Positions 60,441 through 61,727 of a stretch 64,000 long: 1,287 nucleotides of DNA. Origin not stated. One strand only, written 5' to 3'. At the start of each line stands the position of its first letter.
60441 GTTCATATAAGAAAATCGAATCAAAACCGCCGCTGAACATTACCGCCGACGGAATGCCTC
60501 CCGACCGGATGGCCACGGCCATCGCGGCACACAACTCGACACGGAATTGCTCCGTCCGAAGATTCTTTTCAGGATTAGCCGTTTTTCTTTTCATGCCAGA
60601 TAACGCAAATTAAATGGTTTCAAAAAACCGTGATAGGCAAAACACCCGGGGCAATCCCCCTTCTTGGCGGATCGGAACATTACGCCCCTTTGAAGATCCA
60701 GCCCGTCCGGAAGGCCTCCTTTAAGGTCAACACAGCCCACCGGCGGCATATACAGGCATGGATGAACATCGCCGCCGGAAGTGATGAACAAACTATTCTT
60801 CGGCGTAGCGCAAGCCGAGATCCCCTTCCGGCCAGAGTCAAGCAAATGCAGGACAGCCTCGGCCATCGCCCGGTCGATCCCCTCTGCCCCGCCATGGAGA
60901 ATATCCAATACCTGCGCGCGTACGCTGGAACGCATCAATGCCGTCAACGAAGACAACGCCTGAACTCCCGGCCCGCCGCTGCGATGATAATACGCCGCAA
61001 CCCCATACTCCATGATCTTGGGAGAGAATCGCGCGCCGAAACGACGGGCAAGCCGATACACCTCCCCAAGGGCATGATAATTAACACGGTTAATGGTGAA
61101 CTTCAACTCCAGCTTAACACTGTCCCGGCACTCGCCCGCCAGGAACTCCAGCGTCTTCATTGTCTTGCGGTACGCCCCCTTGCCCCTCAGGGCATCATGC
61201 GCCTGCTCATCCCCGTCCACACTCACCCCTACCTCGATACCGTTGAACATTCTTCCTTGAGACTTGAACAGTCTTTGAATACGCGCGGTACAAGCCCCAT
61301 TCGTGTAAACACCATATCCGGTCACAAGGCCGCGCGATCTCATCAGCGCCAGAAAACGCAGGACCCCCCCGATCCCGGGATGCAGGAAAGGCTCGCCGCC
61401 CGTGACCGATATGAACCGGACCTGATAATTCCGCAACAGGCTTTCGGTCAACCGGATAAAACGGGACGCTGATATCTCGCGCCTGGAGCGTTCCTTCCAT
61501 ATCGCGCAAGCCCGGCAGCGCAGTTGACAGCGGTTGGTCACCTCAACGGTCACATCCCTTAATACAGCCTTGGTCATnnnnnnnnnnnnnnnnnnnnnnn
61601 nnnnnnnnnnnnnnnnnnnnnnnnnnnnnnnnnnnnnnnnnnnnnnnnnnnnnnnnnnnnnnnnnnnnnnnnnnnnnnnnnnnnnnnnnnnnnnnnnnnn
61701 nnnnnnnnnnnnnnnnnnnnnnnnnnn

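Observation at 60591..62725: Tandem paralogous radical-SAM enzymes with SPASM/twitch C-terminal cysteine clusters, translationally coupled to a DegT aminotransferase and a PP-loop amidotransferase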

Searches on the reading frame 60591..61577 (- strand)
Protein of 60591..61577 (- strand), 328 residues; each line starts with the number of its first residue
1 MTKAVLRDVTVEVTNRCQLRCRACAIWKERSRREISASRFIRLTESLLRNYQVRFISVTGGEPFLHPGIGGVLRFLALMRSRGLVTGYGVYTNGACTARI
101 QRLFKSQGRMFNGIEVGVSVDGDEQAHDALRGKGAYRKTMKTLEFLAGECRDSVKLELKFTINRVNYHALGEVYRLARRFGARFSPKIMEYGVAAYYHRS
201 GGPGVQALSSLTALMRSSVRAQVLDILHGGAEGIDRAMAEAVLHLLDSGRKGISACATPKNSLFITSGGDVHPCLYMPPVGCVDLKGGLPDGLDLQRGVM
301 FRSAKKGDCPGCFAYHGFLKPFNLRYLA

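Call 3: search_protein_families(library=pfam, proteins=[window:60591-61577:-], max_evalue=0.01)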
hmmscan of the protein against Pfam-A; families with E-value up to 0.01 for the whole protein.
window:60591-61577:- (328 aa): 3 families
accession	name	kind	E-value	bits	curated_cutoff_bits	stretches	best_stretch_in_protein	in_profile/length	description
PF04055.27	Radical_SAM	-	4.2e-13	50.2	29.5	1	11-147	1-137/166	Radical SAM superfamily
PF13353.11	Fer4_12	-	2.7e-05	24.9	22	1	16-125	14-120/137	4Fe-4S single cluster domain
PF13186.11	SPASM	-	0.0054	17.4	21.5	0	256-277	1-22/67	Iron-sulfur cluster-binding domain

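Call 4: search_protein_families(library=ncbifam, proteins=[window:60591-61577:-], max_evalue=0.01)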
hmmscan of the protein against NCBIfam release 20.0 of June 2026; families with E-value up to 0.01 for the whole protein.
window:60591-61577:- (328 aa): 59 families (the best 25 are shown)
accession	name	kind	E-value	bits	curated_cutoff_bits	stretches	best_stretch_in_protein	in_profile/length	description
TIGR03962.1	mycofact_rSAM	equivalog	1.2e-16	60.8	265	1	9-184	14-180/339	mycofactocin radical SAM maturase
TIGR04250.1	SCM_rSAM_ScmE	equivalog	8.4e-16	57.8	400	1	7-176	3-164/358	SynChlorMet cassette radical SAM/SPASM protein ScmE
TIGR04251.1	SCM_rSAM_ScmF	equivalog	9.8e-15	54.8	400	1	6-183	3-175/353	SynChlorMet cassette radical SAM/SPASM protein ScmF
TIGR04054.1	rSAM_NirJ1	equivalog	3.3e-14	52.3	650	1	9-178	38-198/387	putative heme d1 biosynthesis radical SAM protein NirJ1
NF033640.1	N_Twi_rSAM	subfamily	2.2e-13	50.1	170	1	6-187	110-308/398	twitch domain-containing radical SAM protein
TIGR04546.1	rSAM_ahbC_deAc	equivalog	4.1e-13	48.9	650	1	9-179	41-202/390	12,18-didecarboxysiroheme deacetylase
TIGR04317.1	W_rSAM_matur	equivalog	8.8e-13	48.1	380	1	6-182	3-176/349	tungsten cofactor oxidoreductase radical SAM maturase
TIGR03977.1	rSAM_pair_HxsC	equivalog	1.7e-12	46.8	267.9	1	9-178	27-191/292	His-Xaa-Ser system radical SAM maturase HxsC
TIGR04051.1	rSAM_NirJ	equivalog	3.9e-12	45.8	515.45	1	12-178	7-164/354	heme d1 biosynthesis radical SAM protein NirJ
NF045574.1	sacti_mat_StsB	exception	8.3e-12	44.7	625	1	3-148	92-230/466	StsB family radical SAM/SPASM domain sactipeptide maturase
TIGR03961.1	rSAM_PTO1314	hypoth_equivalog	1.2e-11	44.5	306.05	1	16-188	32-189/332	PTO1314 family radical SAM protein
NF050035.1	rSAM_WgK_link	exception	1.3e-11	44.1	650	1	9-184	11-178/367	radical SAM/SPASM peptide maturase WgkB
TIGR04082.1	rSAM_for_selen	equivalog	1.5e-11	43.7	350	1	12-148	204-333/516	thio(seleno)oxazole modification radical SAM maturase SbtM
TIGR04403.1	rSAM_skfB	equivalog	2.2e-11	43.2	300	1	9-183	106-270/402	sporulation killing factor system radical SAM maturase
TIGR04545.1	rSAM_ahbD_hemeb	equivalog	2.7e-11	43.5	500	1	10-183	3-168/339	heme b synthase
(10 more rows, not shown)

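Call 8: find_homologous_proteins(query=window:60591-61577:-)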
Query window:60591-61577:- (328 aa): 133 proteins with E <= 0.001 among 2755 candidates; the best 120 are listed.
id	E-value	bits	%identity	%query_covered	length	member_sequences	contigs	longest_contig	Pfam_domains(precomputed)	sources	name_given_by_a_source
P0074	2.0e-219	745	100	100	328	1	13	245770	PF04055.28,PF13353.12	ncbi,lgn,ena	-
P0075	1.5e-127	443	60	99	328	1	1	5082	PF04055.28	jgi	jgi:MoaA/NifB/PqqE/SkfB family radical SAM enzyme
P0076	3.3e-116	406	55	100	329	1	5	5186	PF04055.28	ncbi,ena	-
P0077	1.6e-110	387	54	100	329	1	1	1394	PF04055.28,PF13353.12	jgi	jgi:MoaA/NifB/PqqE/SkfB family radical SAM enzyme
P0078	2.0e-110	387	53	100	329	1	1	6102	PF04055.28,PF13353.12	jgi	jgi:MoaA/NifB/PqqE/SkfB family radical SAM enzyme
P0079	1.8e-109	384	52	100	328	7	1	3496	PF04055.28,PF13353.12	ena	-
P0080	2.9e-109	383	52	100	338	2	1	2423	PF04055.28,PF13353.12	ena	-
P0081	5.9e-109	382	52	100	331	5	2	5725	PF04055.28,PF13353.12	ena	-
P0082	8.0e-109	381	51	100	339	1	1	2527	PF04055.28,PF13353.12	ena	-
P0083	1.9e-108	380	51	100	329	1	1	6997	PF04055.28,PF13353.12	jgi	jgi:MoaA/NifB/PqqE/SkfB family radical SAM enzyme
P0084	1.6e-107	377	51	100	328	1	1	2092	PF04055.28,PF13353.12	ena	-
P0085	2.5e-107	377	51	100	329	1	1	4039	PF04055.28,PF13353.12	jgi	jgi:MoaA/NifB/PqqE/SkfB family radical SAM enzyme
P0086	4.5e-107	376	52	99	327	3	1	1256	PF04055.28,PF13353.12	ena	-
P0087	5.4e-107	375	52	98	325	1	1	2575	PF04055.28,PF13353.12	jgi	jgi:MoaA/NifB/PqqE/SkfB family radical SAM enzyme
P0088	8.0e-107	375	52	100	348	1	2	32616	PF04055.28,PF13353.12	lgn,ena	-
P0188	6.4e-71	257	39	98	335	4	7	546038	PF04055.28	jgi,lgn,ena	-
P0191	6.6e-49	185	33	98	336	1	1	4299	PF04055.28,PF13353.12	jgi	-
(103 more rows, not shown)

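Call 9: find_encoding_contigs(protein=P0074, flank=10000, max_places=3)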
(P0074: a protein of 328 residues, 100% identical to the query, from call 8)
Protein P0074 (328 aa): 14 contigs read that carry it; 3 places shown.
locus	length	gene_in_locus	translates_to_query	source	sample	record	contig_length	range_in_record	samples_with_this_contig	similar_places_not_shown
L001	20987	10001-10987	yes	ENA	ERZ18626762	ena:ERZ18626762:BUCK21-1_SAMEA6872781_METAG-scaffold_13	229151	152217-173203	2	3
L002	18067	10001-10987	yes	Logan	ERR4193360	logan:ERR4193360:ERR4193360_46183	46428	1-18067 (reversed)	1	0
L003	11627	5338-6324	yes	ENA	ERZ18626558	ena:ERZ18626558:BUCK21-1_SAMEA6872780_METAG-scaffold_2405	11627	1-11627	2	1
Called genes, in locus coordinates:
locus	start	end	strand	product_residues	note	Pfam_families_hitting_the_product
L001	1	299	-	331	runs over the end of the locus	PF04055:Radical_SAM, PF13186:SPASM (weak)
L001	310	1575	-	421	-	PF04055:Radical_SAM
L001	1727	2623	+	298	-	-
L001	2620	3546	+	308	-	PF02558:ApbA, PF08546:ApbA_C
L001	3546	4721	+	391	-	PF00501:AMP-binding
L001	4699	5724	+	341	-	PF04055:Radical_SAM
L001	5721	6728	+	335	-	PF04055:Radical_SAM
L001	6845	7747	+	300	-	PF04055:Radical_SAM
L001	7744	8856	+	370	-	PF01041:DegT_DnrJ_EryC1, PF01053:Cys_Met_Meta_PP (weak), PF00155:Aminotran_1_2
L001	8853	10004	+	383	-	PF04055:Radical_SAM, PF13186:SPASM (weak)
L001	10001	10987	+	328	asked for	PF04055:Radical_SAM, PF13353:Fer4_12 (faint)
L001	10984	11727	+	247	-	PF00733:Asn_synthase (faint)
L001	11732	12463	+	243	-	PF10096:DUF2334 (weak)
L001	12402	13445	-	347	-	-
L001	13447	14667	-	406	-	PF04101:Glyco_tran_28_C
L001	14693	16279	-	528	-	-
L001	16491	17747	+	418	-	PF00483:NTP_transferase, PF01128:IspD, PF12804:NTP_transf_3, PF25084:LbH_EIF2B (weak), PF00132:Hexapep (weak), PF25087:GMPPB_C (weak), PF00132:Hexapep, PF14602:Hexapep_2 (weak)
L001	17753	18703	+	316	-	PF13793:Pribosyltran_N, PF00156:Pribosyltran, PF14681:UPRTase (faint), PF14572:Pribosyl_synth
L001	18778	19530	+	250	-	-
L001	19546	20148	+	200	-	PF01195:Pept_tRNA_hydro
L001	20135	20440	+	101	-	PF01250:Ribosomal_S6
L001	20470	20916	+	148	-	PF00436:SSB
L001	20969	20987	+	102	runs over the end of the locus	PF01084:Ribosomal_S18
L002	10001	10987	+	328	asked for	PF04055:Radical_SAM, PF13353:Fer4_12 (faint)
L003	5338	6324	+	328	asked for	PF04055:Radical_SAM, PF13353:Fer4_12 (faint)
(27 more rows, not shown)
